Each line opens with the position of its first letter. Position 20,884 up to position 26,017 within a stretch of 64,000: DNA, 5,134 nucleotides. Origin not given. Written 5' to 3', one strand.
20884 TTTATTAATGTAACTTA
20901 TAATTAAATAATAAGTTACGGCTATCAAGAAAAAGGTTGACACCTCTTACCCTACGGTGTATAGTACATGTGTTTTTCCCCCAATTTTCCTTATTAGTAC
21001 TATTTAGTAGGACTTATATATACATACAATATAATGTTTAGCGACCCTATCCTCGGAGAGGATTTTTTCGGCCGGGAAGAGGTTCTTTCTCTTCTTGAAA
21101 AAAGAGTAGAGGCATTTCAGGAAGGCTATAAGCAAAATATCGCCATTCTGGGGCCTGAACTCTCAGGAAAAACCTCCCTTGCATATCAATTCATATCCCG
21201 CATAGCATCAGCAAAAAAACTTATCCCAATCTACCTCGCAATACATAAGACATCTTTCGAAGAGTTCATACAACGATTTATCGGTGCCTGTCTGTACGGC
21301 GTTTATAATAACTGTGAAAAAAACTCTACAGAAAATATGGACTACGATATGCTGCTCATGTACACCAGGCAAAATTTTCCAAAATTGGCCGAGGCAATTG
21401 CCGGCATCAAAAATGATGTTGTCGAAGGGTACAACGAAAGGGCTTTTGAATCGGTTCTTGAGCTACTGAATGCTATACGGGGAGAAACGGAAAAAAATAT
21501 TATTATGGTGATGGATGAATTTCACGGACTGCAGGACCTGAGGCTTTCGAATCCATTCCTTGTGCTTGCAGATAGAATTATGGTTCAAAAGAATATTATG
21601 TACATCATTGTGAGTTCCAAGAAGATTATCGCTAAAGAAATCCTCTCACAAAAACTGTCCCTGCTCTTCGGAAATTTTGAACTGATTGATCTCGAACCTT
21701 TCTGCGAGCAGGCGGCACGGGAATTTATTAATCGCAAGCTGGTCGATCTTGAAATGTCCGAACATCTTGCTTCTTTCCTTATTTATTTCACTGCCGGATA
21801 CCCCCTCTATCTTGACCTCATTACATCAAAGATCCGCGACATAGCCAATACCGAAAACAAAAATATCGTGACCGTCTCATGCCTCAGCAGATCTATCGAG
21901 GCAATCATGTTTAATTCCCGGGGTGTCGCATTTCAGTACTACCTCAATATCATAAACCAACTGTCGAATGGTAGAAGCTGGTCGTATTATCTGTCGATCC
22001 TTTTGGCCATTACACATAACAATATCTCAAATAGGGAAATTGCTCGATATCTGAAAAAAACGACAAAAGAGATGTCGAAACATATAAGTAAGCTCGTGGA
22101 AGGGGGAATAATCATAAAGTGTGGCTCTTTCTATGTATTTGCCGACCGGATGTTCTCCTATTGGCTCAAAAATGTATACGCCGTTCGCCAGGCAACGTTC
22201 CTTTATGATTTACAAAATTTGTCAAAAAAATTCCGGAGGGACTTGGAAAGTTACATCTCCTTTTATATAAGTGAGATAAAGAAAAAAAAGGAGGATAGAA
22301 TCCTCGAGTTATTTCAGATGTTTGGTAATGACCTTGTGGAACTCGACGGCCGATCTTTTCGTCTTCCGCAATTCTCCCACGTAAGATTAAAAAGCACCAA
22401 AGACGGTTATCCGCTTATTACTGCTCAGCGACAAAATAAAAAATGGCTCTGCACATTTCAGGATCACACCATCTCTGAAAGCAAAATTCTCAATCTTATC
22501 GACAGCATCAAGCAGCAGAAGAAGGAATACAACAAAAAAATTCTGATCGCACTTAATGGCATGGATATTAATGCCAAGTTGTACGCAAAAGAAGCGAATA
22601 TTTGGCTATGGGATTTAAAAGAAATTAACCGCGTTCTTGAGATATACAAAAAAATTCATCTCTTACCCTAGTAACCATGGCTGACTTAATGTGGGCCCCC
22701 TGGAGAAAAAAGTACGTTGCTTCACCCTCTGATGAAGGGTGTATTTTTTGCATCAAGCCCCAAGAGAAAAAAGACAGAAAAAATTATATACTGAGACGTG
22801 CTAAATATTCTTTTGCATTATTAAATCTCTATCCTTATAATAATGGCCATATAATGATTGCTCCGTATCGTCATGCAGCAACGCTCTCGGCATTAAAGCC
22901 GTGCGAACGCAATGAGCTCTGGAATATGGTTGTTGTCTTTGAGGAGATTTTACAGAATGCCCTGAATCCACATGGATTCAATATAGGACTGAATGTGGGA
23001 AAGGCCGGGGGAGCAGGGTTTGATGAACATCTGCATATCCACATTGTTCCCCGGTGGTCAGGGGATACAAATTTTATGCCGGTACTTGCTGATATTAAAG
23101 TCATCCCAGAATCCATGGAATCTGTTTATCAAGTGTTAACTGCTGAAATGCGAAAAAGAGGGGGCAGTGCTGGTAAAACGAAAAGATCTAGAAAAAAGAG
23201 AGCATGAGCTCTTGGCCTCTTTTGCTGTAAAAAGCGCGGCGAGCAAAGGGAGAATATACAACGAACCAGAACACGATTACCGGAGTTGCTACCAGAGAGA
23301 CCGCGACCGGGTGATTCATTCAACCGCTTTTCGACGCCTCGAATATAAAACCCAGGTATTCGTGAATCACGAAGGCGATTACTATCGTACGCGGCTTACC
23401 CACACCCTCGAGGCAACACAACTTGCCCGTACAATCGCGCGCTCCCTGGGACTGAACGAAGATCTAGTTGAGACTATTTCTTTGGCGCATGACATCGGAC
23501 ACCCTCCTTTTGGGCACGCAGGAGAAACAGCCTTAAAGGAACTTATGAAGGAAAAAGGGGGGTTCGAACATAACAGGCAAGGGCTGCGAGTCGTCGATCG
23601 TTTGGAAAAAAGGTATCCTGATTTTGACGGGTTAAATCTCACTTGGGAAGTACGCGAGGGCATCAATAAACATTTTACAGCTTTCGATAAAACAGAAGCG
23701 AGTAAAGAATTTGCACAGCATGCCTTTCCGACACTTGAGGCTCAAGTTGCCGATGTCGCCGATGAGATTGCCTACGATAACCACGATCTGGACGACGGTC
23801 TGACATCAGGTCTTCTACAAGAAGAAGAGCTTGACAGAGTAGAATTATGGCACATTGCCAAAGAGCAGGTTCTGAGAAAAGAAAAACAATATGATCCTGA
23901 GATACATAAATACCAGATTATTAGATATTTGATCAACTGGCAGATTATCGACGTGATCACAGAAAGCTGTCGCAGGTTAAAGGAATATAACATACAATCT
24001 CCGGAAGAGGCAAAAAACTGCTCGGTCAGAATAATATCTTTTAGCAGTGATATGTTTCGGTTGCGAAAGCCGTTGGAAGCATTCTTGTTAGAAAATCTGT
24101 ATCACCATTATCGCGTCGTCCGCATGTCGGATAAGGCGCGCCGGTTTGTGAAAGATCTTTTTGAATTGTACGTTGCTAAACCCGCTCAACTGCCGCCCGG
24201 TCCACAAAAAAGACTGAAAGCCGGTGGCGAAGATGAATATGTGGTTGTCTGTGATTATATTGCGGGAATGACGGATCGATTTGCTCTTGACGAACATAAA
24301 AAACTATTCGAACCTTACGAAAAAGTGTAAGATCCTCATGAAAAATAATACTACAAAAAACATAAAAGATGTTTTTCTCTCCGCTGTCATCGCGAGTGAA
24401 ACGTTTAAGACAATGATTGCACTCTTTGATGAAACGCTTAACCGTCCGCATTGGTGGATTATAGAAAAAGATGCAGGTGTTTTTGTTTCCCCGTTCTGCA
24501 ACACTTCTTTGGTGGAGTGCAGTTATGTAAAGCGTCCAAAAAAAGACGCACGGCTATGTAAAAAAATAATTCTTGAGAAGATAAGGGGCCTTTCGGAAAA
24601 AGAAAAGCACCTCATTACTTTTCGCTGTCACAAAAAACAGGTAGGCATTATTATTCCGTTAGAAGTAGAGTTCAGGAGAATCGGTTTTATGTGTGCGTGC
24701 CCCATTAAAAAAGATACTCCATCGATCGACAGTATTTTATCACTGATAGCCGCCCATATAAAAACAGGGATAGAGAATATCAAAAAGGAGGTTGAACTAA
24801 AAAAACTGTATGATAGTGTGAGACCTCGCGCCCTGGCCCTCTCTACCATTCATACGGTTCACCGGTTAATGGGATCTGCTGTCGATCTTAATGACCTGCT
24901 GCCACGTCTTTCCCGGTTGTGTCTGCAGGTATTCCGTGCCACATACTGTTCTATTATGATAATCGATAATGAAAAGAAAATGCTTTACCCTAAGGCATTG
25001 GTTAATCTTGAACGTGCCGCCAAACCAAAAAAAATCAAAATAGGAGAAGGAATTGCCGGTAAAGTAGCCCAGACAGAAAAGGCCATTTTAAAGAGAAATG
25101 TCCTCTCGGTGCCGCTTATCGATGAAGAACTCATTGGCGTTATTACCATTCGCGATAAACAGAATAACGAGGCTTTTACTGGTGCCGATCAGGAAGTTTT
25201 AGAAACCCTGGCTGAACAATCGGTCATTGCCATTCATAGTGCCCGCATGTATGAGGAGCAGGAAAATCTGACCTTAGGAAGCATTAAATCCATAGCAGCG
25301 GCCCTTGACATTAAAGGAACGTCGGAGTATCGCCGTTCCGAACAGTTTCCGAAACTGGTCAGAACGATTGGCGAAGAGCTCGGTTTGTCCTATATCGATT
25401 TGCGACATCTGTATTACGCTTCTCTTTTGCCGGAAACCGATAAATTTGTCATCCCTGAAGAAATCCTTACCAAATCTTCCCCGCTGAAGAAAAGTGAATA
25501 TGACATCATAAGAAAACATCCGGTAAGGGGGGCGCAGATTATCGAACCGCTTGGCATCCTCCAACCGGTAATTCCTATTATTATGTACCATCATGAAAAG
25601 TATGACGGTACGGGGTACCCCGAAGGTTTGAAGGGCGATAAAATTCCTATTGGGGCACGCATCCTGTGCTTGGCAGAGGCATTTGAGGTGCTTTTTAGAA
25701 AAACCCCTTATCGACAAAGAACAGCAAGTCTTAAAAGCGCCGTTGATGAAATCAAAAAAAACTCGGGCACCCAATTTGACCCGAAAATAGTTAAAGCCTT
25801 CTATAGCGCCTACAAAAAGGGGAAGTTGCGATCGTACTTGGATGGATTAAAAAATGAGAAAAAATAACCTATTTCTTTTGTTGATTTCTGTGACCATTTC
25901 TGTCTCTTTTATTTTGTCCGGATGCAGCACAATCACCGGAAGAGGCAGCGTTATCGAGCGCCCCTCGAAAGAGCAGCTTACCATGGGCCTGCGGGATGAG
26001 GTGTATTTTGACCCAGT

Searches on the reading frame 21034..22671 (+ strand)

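Call 69: search_protein_families(library=pfam, proteins=[window:21034-22671:+], max_evalue=0.00001)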
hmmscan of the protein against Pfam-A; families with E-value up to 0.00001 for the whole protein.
window:21034-22671:+ (545 aa): 2 families
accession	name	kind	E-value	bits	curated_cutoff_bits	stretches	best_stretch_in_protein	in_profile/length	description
PF01637.24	ATPase_2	-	3.1e-11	44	33.2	1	11-239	1-198/225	ATPase domain predominantly from Archaea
PF13191.12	AAA_16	-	7.5e-06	27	32.6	0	11-169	2-147/167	AAA ATPase domain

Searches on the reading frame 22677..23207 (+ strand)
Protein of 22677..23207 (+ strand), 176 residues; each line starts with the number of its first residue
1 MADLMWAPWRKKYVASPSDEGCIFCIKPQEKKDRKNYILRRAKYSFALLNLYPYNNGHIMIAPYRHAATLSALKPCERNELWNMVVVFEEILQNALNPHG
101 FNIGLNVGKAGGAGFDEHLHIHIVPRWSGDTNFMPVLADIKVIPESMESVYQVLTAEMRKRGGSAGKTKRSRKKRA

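Call 69: search_protein_families(library=pfam, proteins=[window:22677-23207:+], max_evalue=0.00001)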
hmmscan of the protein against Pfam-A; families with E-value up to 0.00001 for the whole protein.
window:22677-23207:+ (176 aa): 2 families
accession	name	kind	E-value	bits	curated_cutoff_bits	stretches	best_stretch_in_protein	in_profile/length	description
PF01230.28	HIT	-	5.4e-12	46.6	21.5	1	38-126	8-95/98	HIT domain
PF11969.13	DcpS_C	-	5e-06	27.4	24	1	22-124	2-100/114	Scavenger mRNA decapping enzyme C-term binding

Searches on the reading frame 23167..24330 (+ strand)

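Call 69: search_protein_families(library=pfam, proteins=[window:23167-24330:+], max_evalue=0.00001)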
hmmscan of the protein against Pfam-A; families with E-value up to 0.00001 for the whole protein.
window:23167-24330:+ (387 aa): 2 families
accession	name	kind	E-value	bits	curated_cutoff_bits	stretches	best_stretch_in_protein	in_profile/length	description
PF13286.11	HD_assoc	-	1.8e-25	89.8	22.2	1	290-379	1-91/91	Phosphohydrolase-associated domain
PF01966.28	HD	-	1.5e-17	64.4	22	1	76-203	1-115/116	HD domain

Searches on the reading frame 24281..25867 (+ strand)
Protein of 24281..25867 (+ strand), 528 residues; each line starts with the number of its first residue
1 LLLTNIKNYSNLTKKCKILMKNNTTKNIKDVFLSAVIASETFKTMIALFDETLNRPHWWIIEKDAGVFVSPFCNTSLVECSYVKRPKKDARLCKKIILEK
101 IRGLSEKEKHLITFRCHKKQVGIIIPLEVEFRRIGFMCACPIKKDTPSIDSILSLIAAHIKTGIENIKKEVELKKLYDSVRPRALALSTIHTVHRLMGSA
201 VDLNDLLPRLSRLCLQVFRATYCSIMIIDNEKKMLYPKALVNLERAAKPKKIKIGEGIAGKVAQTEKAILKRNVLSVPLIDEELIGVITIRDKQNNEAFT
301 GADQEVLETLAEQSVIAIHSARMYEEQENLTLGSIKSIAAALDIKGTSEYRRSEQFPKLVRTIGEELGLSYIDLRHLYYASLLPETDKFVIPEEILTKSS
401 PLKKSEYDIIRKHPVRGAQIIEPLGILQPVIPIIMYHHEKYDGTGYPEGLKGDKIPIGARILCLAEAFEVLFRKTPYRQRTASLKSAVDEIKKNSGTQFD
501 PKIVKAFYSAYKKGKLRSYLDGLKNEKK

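Call 69: search_protein_families(library=pfam, proteins=[window:24281-25867:+], max_evalue=0.00001)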
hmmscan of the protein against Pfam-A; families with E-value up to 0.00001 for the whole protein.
window:24281-25867:+ (528 aa): 5 families
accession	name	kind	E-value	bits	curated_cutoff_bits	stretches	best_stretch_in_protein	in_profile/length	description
PF13487.12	HD_5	-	1.6e-35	122.8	27.2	1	345-503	10-170/170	HD domain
PF13185.12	GAF_2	-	1.2e-11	45.4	28.6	1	201-319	2-136/136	GAF domain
PF01966.28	HD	-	1.1e-09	39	22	1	359-469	11-114/116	HD domain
PF13492.12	GAF_3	-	1e-08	36.1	27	1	205-318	4-127/129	GAF domain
PF01590.32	GAF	-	3.5e-07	31.3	22.4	0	202-318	1-133/133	GAF domain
